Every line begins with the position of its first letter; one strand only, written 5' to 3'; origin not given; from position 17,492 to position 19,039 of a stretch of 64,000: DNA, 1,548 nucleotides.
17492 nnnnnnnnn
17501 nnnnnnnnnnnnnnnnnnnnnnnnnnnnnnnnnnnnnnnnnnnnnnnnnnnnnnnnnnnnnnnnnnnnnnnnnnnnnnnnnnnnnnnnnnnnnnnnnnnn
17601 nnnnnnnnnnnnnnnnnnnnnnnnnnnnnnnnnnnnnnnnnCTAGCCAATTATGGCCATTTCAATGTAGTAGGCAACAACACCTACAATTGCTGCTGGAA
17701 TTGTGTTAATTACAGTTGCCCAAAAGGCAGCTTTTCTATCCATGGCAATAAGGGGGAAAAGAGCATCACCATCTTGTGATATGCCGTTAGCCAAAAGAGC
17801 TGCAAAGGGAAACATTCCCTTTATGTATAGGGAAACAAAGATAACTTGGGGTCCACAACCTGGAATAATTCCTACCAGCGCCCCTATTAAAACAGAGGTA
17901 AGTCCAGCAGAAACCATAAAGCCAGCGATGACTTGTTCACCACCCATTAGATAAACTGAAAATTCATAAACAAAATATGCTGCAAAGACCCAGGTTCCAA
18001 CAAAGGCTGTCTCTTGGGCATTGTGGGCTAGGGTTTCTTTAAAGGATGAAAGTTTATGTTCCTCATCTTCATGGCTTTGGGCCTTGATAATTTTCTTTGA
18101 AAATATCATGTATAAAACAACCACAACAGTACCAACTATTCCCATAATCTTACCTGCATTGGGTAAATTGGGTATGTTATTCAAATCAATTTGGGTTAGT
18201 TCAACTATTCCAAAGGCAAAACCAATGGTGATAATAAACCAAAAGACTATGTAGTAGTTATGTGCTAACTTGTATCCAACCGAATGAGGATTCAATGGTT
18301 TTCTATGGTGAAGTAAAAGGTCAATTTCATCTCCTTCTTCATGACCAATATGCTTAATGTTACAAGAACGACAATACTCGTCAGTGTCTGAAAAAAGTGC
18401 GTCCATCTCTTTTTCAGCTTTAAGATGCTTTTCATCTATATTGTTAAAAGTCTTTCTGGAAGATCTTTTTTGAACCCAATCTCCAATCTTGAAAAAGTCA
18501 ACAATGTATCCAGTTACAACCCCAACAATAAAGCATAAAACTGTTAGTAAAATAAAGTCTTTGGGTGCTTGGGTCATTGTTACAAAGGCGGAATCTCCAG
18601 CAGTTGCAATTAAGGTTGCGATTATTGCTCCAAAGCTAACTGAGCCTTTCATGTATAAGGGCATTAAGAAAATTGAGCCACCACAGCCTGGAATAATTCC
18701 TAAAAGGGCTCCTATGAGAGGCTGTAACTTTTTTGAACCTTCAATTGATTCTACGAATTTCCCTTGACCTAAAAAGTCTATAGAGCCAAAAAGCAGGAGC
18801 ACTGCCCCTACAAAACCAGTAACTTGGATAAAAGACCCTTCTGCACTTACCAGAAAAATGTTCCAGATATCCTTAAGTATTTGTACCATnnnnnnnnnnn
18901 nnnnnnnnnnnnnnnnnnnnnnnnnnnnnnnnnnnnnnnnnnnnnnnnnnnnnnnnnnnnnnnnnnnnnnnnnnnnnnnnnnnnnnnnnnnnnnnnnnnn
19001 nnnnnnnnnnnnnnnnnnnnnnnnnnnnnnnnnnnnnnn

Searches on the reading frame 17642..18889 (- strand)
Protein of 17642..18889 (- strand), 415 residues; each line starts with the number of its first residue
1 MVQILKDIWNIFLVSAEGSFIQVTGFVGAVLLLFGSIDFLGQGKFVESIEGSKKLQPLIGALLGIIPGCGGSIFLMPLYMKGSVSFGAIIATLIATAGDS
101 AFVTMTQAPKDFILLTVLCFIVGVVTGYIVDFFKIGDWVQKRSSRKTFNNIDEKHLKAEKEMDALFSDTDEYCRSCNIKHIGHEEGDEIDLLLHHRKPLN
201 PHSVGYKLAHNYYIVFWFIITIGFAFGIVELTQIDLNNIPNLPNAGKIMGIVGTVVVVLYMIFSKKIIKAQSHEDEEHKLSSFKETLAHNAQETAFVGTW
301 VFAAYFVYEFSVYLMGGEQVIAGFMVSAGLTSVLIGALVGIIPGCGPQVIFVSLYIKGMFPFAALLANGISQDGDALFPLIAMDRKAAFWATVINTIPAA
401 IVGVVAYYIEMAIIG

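Call 3: search_protein_families(library=pfam, proteins=[window:17642-18889:-], max_evalue=0.1)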
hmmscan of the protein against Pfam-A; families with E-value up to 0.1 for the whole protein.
window:17642-18889:- (415 aa): 4 families
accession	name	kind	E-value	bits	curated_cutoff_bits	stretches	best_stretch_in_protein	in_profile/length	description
PF11449.14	ArsP_2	-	7.5e-91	305.4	32.5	1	10-409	4-358/359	Putative, 10TM heavy-metal exporter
PF11368.13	DUF3169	-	0.00024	21.2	31.6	0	110-139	5-34/250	Protein of unknown function (DUF3169)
PF05767.17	Pox_A14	-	0.034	14.7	27.7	0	248-282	53-87/93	Poxvirus virion envelope protein A14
PF10028.14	DUF2270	-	0.093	12.8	25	0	203-267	118-180/184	Predicted integral membrane protein (DUF2270)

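Call 4: search_protein_families(library=ncbifam, proteins=[window:17642-18889:-], max_evalue=0.1)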
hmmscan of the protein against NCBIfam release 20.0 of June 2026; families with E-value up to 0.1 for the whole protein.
window:17642-18889:- (415 aa): 3 families
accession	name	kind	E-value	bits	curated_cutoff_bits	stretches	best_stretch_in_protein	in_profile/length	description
NF037962.1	arsenic_eff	subfamily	3.5e-79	266.2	100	1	19-403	2-287/287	arsenic efflux protein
NF046000.1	MAG1210_fam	subfamily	0.007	15.1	275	0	207-282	60-136/550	MAG1210 family protein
NF052507.1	BA5345_fam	subfamily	0.093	12.8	40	1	89-169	22-99/181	BA5345 family protein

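Call 9: find_homologous_proteins(query=window:17642-18889:-, max_evalue=0.00001)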
Query window:17642-18889:- (415 aa): 2291 proteins with E <= 0.00001 among 8000 candidates; the best 120 are listed.
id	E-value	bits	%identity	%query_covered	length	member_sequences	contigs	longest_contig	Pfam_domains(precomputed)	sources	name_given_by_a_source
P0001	4.2e-270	914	99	100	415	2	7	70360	PF11449.15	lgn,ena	-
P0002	7.7e-208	709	74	98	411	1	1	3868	PF11449.15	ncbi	-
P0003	7.7e-208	709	74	98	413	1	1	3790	PF11449.15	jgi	jgi:hypothetical protein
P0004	5.1e-204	696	72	99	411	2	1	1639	PF11449.15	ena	-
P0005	1.7e-201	688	72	98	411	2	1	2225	PF11449.15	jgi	jgi:xanthosine utilization system XapX-like protein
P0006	1.3e-200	685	72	98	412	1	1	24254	PF11449.15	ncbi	-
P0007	2.6e-200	684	71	98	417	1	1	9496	PF11449.15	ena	-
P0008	4.5e-197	673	72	98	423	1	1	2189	PF11449.15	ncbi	-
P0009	3.1e-195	667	70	98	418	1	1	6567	PF11449.15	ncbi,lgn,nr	ncbi:MAG TPA: putative manganese transporter [Anaerovoracaceae bacterium]|nr:putative manganese tran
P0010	9.0e-194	662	69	99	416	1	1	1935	PF11449.15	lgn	-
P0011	3.6e-192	657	69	99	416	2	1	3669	PF11449.15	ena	-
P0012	7.5e-190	649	68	98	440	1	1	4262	PF11449.15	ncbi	-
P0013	3.7e-189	647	68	98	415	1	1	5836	PF11449.15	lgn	-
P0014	7.9e-189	646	66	99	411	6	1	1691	PF11449.15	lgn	-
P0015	8.4e-188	643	66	99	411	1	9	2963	PF11449.15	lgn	-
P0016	1.4e-187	642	66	100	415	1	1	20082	PF11449.15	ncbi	-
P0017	1.3e-184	632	67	98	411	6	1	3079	PF11449.15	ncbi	-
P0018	2.8e-183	628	66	98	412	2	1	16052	PF11449.15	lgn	-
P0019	5.2e-183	627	68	96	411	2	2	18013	PF11449.15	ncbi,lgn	-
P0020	2.2e-181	621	67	98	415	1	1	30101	PF11449.15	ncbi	-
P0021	6.1e-181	620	63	98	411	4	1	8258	PF11449.15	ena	-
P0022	6.5e-181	620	66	98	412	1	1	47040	PF11449.15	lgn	-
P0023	2.2e-180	618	64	98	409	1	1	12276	PF11449.15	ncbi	-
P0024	8.7e-180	616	64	99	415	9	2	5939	PF11449.15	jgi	jgi:hypothetical protein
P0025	1.7e-179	615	66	98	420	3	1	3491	PF11449.15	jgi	jgi:hypothetical protein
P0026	4.1e-179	614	65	99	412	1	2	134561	PF11449.15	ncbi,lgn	-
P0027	1.7e-178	612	63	98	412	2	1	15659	PF11449.15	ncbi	-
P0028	1.9e-178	612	63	98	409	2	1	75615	PF11449.15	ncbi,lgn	-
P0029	1.9e-178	612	66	97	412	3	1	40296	PF11449.15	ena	-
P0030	2.0e-178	612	65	98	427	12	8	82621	PF11449.15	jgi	jgi:hypothetical protein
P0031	3.1e-178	611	67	95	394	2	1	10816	PF11449.15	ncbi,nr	ncbi:MAG TPA: putative manganese transporter, partial [bacterium]|nr:putative manganese transporter 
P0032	7.4e-178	610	65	96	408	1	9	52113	PF11449.15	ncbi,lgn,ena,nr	ncbi:MAG: arsenic efflux protein [Firmicutes bacterium]|nr:arsenic efflux protein [Bacillota bacteri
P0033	1.6e-177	609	65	98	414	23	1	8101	PF11449.15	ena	-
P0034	3.3e-177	608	61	98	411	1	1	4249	PF11449.15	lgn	-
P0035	4.0e-177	607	65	98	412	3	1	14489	PF11449.15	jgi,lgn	jgi:hypothetical protein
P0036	4.5e-177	607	63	98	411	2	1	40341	PF11449.15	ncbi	-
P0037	1.6e-176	605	62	98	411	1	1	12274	PF11449.15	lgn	-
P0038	2.3e-176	605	64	98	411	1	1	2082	PF11449.15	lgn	-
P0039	2.3e-176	605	63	99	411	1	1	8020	PF11449.15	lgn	-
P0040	3.3e-176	604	63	97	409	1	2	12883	PF11449.15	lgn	-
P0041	5.8e-176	604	61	98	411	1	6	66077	PF11449.15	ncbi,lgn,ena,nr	ncbi:MAG: arsenic efflux protein [Firmicutes bacterium]|nr:arsenic efflux protein [Bacillota bacteri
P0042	5.8e-176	604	64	98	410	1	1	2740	PF11449.15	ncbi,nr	ncbi:MAG TPA: putative manganese transporter [Clostridia bacterium]|nr:putative manganese transporte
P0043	1.7e-175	602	62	99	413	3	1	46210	PF11449.15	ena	-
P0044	1.8e-175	602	65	97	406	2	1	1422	PF11449.15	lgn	-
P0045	3.1e-175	601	63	96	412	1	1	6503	PF11449.15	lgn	-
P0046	8.5e-175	600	62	98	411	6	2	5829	PF11449.15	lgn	-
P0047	1.5e-174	599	63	98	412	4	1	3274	PF11449.15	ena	-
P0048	3.1e-174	598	62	99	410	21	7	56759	PF11449.15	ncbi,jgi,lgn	jgi:hypothetical protein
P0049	3.8e-174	598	61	98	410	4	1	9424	PF11449.15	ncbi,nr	ncbi:MAG: arsenic efflux protein [Firmicutes bacterium]|nr:arsenic efflux protein [Bacillota bacteri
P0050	4.5e-174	597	62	99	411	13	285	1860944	PF11449.15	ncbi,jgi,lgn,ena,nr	ncbi:MAG: putative manganese transporter [Bacillota bacterium]|jgi:hypothetical protein|nr:arsenic e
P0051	3.9e-172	591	61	99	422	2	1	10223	PF11449.15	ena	-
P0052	6.6e-172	590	62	99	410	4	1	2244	PF11449.15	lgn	-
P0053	7.9e-172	590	64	94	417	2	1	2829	PF11449.15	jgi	-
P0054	1.1e-171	589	64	98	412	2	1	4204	PF11449.15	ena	-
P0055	9.7e-171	586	61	93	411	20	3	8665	PF11449.15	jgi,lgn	jgi:hypothetical protein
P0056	1.0e-170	586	63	98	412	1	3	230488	PF11449.15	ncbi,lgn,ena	-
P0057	8.5e-170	583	61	99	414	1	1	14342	PF11449.15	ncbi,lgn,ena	-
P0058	6.5e-169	580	63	98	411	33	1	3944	PF11449.15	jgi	jgi:hypothetical protein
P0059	8.2e-169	580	61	99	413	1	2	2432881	PF11449.15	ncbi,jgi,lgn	ncbi:MAG: putative manganese transporter [Limnochordia bacterium]|jgi:hypothetical protein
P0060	4.0e-168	578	60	99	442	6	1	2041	PF11449.15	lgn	-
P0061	8.2e-168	577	60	98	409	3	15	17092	PF11449.15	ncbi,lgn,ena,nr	ncbi:MAG: arsenic efflux protein [Lentisphaerae bacterium]|nr:arsenic efflux protein [Lentisphaerota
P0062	9.8e-168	576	61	97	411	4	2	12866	PF11449.15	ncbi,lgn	-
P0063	1.2e-167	576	61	98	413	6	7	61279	PF11449.15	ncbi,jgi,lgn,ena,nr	ncbi:MAG: arsenic efflux protein [Firmicutes bacterium]|jgi:hypothetical protein|nr:arsenic efflux p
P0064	7.6e-167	574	61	98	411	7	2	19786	PF11449.15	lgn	-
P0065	2.5e-166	572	63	98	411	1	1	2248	PF11449.15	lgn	-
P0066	3.9e-165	568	61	94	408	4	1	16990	PF11449.15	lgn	-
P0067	3.4e-163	562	60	98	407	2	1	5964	PF11449.15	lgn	-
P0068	3.0e-158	545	58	98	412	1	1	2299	PF11449.15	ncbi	-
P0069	9.2e-157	540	68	81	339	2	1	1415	PF11449.15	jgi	-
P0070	2.7e-153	529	62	91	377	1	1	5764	PF11449.15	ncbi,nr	ncbi:MAG TPA: putative manganese transporter [Clostridia bacterium]|nr:putative manganese transporte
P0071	1.1e-152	527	67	81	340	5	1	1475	PF11449.15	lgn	-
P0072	7.1e-146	504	53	98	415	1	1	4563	PF11449.15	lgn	-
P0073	1.8e-143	497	54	99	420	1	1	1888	PF11449.15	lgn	-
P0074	1.2e-141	491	55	99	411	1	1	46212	PF11449.15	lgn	-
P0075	1.0e-140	487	56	98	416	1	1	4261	PF11449.15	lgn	-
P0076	7.3e-140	485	55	98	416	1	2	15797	PF11449.15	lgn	-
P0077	2.8e-139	483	54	98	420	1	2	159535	PF11449.15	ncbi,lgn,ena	-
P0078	4.1e-139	482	55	98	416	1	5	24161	PF11449.15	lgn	-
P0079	4.8e-139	482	54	98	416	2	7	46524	PF11449.15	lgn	-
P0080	5.8e-139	482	53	99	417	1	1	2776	PF11449.15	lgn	-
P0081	7.4e-139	481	55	99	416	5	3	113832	PF11449.15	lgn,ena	-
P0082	1.0e-138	481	53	98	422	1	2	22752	PF11449.15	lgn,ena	-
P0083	1.4e-138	480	53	99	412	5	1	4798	PF11449.15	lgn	-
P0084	1.5e-138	480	55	98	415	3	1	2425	PF11449.15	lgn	-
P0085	1.7e-138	480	55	98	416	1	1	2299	PF11449.15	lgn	-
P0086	3.0e-138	479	56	98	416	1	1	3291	PF11449.15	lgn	-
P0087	3.3e-138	479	54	99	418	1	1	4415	PF11449.15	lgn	-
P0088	3.8e-138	479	54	98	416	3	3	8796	PF11449.15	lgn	-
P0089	6.0e-138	478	54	98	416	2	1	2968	PF11449.15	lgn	-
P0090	1.4e-137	477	54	99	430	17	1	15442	PF11449.15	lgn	-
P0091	3.3e-137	476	53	99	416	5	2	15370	PF11449.15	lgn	-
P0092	3.6e-137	476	54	98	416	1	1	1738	PF11449.15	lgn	-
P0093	4.5e-137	475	53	98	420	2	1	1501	PF11449.15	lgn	-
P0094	1.0e-136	474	53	99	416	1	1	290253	PF11449.15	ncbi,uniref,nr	ncbi:arsenic efflux protein [Clostridium aestuarii]|uniref:Arsenic efflux protein n=1 Tax=Clostridiu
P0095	1.1e-136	474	53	99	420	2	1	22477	PF11449.15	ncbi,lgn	-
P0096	1.2e-136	474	55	95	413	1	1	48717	PF11449.15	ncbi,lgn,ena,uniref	ncbi:putative manganese transporter [Dethiothermospora halolimnae]|uniref:putative manganese transpo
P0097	1.3e-136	474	54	98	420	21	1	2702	PF11449.15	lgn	-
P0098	2.7e-136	473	54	98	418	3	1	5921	PF11449.15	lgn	-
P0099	3.3e-136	473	53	99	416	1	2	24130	PF11449.15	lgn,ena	-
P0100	3.6e-136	472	54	98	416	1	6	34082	PF11449.15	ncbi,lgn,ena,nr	ncbi:MAG: arsenic efflux protein [Firmicutes bacterium]|nr:arsenic efflux protein [Bacillota bacteri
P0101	3.7e-136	472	52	99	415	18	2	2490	PF11449.15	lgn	-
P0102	4.5e-136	472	54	95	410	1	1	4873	PF11449.15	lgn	-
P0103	4.8e-136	472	54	98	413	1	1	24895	PF11449.15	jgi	jgi:hypothetical protein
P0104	5.0e-136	472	55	98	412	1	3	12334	PF11449.15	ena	-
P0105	5.6e-136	472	53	98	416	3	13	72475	PF11449.15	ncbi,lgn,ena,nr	ncbi:MAG: arsenic efflux protein [Firmicutes bacterium]|nr:arsenic efflux protein [Bacillota bacteri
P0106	7.0e-136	472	54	99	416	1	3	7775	PF11449.15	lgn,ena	-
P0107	7.7e-136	471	54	99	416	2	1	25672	PF11449.15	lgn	-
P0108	1.4e-135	471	54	98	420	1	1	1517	PF11449.15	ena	-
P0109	1.7e-135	470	51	99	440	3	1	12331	PF11449.15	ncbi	ncbi:MAG: putative manganese transporter [Vulcanimicrobiota bacterium]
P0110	1.9e-135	470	55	98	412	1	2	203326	PF11449.15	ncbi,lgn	-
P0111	2.1e-135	470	53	98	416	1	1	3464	PF11449.15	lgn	-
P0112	2.5e-135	470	53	99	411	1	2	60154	PF11449.15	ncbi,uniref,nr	ncbi:putative manganese transporter [Sporosalibacterium faouarense]|uniref:putative manganese transp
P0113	2.9e-135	469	54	98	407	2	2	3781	PF11449.15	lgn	-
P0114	4.2e-135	469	53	98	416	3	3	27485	PF11449.15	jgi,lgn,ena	-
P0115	4.4e-135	469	53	98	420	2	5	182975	PF11449.15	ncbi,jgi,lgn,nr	ncbi:MAG: putative manganese transporter [Maledivibacter sp.]|jgi:hypothetical protein|nr:putative m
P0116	4.5e-135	469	54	98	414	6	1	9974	PF11449.15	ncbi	-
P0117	4.8e-135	469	53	98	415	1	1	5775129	PF11449.15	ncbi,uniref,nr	ncbi:putative manganese transporter [Oceanirhabdus sp. W0125-5]|uniref:putative manganese transporte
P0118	5.8e-135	469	52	98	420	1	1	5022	PF11449.15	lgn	-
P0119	6.3e-135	468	53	99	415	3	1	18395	PF11449.15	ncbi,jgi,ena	-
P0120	6.8e-135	468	54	98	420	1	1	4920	PF11449.15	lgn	-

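Call 17: find_related_loci(query=A1, collection=genome_contigs, flank=10000)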
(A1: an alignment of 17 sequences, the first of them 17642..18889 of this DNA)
Query A1 (415 aa) in genome_contigs; peptide patterns used: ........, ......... (x = any residue, [..] = any of these).
564 stretches matched a pattern; 477 encode a relative of the query (tblastn E <= 1e-3); the best 80 are kept; 80 distinct loci.
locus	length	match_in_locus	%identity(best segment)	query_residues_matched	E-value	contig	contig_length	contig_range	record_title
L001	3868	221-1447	74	3-411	0e+0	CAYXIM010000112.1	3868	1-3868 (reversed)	MAG TPA_asm: uncultured Oscillospiraceae bacterium isolate binchicken_co39_266 genome assembly, contig: NODE_47420_lengt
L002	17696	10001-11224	72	4-411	0e+0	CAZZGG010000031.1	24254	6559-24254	MAG TPA_asm: uncultured Oscillospiraceae bacterium isolate binchicken_co39_485 genome assembly, contig: NODE_5006_length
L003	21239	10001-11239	68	4-413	0e+0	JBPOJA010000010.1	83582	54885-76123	MAG: Bacillota bacterium isolate MAG_10395 c_000000603654, whole genome shotgun sequence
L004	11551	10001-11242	66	1-413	0e+0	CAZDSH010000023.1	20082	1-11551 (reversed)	MAG TPA_asm: uncultured Clostridiaceae bacterium isolate SRP192927_co8_352 genome assembly, contig: NODE_2148_length_200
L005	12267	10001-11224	66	2-409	0e+0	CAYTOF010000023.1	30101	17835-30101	MAG TPA_asm: uncultured Oscillospiraceae bacterium isolate binchicken_co39_19 genome assembly, contig: NODE_3672_length_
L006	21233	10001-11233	65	4-414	0e+0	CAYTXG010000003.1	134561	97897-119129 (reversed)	MAG TPA_asm: uncultured Syntrophomonadaceae bacterium isolate binchicken_co39_612 genome assembly, contig: NODE_179_leng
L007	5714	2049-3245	65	11-409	0e+0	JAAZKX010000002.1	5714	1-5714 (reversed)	MAG: Bacillota bacterium isolate AS23ysBPME_101 2601_AS23, whole genome shotgun sequence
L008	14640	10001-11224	63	7-412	0e+0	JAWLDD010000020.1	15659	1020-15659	MAG: Candidatus Atribacteria bacterium isolate 15dZY3.bin.88 NODE_4071_length_15659_cov_2.739139, whole genome shotgun s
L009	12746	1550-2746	68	12-410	0e+0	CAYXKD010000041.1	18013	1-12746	MAG TPA_asm: uncultured Syntrophomonadaceae bacterium isolate binchicken_co39_259 genome assembly, contig: NODE_7586_len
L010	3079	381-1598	67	7-411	0e+0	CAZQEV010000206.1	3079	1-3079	MAG TPA_asm: uncultured Syntrophomonadaceae bacterium isolate binchicken_co39_384 genome assembly, contig: NODE_62770_le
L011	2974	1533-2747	66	11-413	0e+0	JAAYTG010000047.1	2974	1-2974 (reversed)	MAG: Clostridiales bacterium isolate AS23ysBPME_90 37432_AS23, whole genome shotgun sequence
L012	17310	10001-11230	63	6-415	0e+0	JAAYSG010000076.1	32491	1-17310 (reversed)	MAG: Bacillota bacterium isolate AS23ysBPME_30 169363_AS23, whole genome shotgun sequence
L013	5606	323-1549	65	7-411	0e+0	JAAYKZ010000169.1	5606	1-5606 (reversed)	MAG: Clostridiales bacterium isolate AS15tlH2ME_109 68171_AS15, whole genome shotgun sequence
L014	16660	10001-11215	63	7-411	0e+0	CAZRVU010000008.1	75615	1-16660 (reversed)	MAG TPA_asm: uncultured Desulfovibrionaceae bacterium isolate binchicken_co39_631 genome assembly, contig: NODE_690_leng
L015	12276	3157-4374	64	7-412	0e+0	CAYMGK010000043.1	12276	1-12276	MAG TPA_asm: uncultured Clostridia bacterium isolate SRP192927_co8_60 genome assembly, contig: NODE_4783_length_12276_co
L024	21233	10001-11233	62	2-412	1e-180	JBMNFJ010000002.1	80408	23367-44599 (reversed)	MAG: Caldicoprobacterales bacterium isolate SBF912LR0HQ0095 contig_24174, whole genome shotgun sequence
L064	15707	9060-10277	53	4-409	3e-138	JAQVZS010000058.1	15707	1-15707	MAG: Massilibacteroides sp. isolate STF2_179 NODE_9991_length_15707_cov_17.060655_Sandtown_F2, whole genome shotgun sequ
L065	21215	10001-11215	53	4-409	3e-138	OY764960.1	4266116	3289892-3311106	MAG: Bacteroidales bacterium isolate 98b5a9af-caee-4748-8dc1-d08c89d51036 genome assembly, chromosome: 1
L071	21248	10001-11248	51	3-411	2e-137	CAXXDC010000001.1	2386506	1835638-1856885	MAG: Clostridia bacterium isolate 80130c35-1b44-45cf-b5f4-dec04e696a57 genome assembly, contig: contig_1, whole genome s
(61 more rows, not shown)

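Call 33: search_solved_structures(query=A1, max_evalue=1)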
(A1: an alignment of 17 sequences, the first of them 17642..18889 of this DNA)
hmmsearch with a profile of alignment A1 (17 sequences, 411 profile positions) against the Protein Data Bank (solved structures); distinct sequences matched with E-value up to 1: 0.
